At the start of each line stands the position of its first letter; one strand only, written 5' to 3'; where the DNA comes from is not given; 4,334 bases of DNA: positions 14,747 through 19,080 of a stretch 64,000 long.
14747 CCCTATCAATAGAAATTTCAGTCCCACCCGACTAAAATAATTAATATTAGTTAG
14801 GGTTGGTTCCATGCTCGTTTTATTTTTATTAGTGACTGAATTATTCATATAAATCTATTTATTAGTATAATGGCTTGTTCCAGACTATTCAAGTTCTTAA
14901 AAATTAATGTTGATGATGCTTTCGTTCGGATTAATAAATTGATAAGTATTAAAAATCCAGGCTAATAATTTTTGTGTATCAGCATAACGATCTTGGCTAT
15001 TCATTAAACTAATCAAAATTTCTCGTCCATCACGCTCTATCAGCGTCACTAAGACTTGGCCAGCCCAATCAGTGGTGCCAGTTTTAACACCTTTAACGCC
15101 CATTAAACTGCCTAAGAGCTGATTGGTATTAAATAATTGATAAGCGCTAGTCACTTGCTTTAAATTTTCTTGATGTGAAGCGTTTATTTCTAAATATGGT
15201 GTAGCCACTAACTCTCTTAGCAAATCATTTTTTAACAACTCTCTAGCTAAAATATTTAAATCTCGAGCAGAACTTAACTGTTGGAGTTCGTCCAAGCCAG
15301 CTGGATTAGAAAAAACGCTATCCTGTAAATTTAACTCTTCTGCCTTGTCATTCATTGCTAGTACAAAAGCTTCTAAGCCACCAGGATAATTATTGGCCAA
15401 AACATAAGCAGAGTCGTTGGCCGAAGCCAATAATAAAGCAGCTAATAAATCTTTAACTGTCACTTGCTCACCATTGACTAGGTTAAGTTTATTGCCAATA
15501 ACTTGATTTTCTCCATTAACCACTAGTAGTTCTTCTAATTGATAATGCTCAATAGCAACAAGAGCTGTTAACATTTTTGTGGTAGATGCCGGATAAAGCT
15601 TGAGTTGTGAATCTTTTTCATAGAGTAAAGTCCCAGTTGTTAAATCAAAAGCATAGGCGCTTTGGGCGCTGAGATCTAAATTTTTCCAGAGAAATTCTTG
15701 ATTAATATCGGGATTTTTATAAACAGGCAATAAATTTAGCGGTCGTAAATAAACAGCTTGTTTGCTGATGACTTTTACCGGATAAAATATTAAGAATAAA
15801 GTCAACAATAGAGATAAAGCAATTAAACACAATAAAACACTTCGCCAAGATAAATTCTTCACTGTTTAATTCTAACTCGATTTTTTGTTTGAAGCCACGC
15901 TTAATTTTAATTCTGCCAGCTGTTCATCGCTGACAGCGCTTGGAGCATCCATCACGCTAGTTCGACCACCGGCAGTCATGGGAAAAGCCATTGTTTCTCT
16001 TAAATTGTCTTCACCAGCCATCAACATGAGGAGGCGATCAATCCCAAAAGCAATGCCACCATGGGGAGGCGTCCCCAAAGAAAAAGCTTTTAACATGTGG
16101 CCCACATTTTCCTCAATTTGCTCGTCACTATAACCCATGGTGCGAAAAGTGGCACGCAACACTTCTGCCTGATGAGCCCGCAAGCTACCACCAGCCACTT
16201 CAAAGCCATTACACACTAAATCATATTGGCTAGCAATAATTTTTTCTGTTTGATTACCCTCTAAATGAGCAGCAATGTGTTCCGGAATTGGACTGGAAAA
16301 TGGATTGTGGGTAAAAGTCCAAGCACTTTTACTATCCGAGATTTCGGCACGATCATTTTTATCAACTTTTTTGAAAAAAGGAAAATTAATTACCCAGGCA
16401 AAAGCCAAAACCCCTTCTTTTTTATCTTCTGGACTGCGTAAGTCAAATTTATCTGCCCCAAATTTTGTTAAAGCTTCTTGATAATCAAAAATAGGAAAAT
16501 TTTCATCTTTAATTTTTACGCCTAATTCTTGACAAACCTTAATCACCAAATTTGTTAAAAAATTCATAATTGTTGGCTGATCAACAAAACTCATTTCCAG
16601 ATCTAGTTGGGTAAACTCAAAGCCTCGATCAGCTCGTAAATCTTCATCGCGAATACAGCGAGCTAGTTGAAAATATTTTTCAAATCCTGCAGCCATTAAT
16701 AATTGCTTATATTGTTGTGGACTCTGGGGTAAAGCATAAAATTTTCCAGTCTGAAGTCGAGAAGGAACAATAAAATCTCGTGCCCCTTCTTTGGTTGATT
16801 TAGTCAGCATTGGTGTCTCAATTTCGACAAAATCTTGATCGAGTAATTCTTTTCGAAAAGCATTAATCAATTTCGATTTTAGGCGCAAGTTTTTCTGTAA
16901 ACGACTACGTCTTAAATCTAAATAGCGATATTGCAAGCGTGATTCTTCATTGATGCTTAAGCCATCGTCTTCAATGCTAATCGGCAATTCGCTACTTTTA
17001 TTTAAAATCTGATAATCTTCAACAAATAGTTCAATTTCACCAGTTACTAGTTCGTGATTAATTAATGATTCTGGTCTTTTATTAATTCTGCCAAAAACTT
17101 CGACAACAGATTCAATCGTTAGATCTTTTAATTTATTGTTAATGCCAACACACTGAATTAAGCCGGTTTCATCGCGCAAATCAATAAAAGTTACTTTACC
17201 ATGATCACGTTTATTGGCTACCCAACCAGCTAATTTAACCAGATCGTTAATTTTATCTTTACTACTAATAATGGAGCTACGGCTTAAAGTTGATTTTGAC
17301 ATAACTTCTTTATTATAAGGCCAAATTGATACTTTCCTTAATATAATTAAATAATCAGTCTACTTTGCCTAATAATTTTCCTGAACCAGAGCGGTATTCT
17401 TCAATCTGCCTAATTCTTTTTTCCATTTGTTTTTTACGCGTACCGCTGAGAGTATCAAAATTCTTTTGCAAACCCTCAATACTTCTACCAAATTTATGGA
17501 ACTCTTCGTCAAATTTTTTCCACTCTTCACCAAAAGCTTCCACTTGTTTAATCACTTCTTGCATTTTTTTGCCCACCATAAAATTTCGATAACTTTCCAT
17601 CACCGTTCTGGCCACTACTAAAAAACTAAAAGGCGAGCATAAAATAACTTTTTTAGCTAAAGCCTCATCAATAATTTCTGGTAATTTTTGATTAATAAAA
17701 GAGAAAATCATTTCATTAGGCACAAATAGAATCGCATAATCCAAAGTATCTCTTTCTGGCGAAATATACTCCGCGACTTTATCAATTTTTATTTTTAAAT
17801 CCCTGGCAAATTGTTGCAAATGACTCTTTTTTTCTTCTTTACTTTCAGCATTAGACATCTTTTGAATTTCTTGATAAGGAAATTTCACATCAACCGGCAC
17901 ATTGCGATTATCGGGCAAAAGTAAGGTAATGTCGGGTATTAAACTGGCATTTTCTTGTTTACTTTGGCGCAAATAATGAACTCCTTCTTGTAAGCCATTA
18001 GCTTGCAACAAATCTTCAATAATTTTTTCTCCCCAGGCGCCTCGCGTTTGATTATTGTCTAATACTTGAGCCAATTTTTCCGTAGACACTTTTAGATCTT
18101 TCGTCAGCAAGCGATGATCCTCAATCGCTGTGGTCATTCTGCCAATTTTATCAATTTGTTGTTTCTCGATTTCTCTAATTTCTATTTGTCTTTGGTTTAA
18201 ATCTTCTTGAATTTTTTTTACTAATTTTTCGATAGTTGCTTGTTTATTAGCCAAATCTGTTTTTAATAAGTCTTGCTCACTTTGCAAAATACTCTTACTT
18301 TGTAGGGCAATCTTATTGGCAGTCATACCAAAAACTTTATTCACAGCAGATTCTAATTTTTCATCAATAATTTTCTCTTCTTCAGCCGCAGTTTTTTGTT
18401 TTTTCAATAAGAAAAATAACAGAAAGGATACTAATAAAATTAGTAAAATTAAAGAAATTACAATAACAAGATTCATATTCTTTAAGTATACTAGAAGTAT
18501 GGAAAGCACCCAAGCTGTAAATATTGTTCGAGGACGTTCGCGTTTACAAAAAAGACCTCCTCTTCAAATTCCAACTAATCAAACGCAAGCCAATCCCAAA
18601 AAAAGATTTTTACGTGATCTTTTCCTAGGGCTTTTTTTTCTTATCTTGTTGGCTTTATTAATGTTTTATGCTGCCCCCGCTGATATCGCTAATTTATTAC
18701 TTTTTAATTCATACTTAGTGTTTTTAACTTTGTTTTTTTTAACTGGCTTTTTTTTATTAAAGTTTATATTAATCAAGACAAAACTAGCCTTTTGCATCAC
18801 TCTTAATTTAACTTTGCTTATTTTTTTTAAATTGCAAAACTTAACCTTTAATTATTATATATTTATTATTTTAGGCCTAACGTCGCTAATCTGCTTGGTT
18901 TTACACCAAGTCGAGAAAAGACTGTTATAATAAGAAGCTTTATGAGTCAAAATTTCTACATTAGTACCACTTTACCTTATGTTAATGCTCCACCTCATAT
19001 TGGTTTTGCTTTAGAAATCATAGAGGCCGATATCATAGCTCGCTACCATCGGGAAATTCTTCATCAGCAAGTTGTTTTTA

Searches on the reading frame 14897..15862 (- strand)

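Call 9: search_protein_families(library=pfam, proteins=[window:14897-15862:-], max_evalue=0.01)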
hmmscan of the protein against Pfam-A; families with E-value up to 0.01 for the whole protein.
window:14897-15862:- (321 aa): 3 families
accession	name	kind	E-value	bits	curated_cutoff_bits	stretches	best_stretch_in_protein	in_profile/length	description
PF00768.25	Peptidase_S11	-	4.2e-48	164.3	27.6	1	61-289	7-237/239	D-alanyl-D-alanine carboxypeptidase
PF02113.21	Peptidase_S13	-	4.4e-05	22.8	22.8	1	68-106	19-58/444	D-Ala-D-Ala carboxypeptidase 3 (S13) family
PF13354.11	Beta-lactamase2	-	0.00087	19.1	22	1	69-218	2-155/214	Beta-lactamase enzyme family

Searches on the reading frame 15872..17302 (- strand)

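Call 9: search_protein_families(library=pfam, proteins=[window:15872-17302:-], max_evalue=0.01)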
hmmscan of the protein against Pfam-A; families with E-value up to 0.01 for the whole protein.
window:15872-17302:- (476 aa): 2 families
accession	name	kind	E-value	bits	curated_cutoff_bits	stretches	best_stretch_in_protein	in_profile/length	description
PF00152.25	tRNA-synt_2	-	6.8e-104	347.7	25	1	118-443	1-307/308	tRNA synthetases class II (D, K and N)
PF01336.31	tRNA_anti-codon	-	6.6e-17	61.7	27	1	22-100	1-75/75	OB-fold nucleic acid binding domain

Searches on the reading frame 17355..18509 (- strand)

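Call 9: search_protein_families(library=pfam, proteins=[window:17355-18509:-], max_evalue=0.01)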
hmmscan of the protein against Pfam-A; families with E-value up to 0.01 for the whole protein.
window:17355-18509:- (384 aa): 1 family
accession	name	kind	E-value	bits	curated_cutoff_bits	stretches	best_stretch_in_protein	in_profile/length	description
PF02646.22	RmuC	-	5.7e-62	209.9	26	1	92-373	2-285/291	RmuC family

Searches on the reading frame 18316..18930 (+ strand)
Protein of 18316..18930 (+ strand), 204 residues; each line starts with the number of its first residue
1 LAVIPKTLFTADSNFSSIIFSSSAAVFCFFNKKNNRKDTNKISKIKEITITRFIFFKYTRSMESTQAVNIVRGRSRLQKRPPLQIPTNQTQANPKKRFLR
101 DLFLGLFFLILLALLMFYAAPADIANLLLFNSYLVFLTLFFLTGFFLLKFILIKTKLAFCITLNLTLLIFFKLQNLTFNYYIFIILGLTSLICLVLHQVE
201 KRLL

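Call 9: search_protein_families(library=pfam, proteins=[window:18316-18930:+], max_evalue=0.01)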
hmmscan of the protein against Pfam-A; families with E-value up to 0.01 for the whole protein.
window:18316-18930:+ (204 aa): 0 families

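Call 47: search_protein_families(library=pfam, proteins=[window:18316-18930:+], max_evalue=0.05)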
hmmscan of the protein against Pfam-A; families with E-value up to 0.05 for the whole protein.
window:18316-18930:+ (204 aa): 1 family
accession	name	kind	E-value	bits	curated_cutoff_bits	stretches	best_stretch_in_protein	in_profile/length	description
PF06781.17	CrgA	-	0.017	15.7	24.8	0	83-133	19-72/89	Cell division protein CrgA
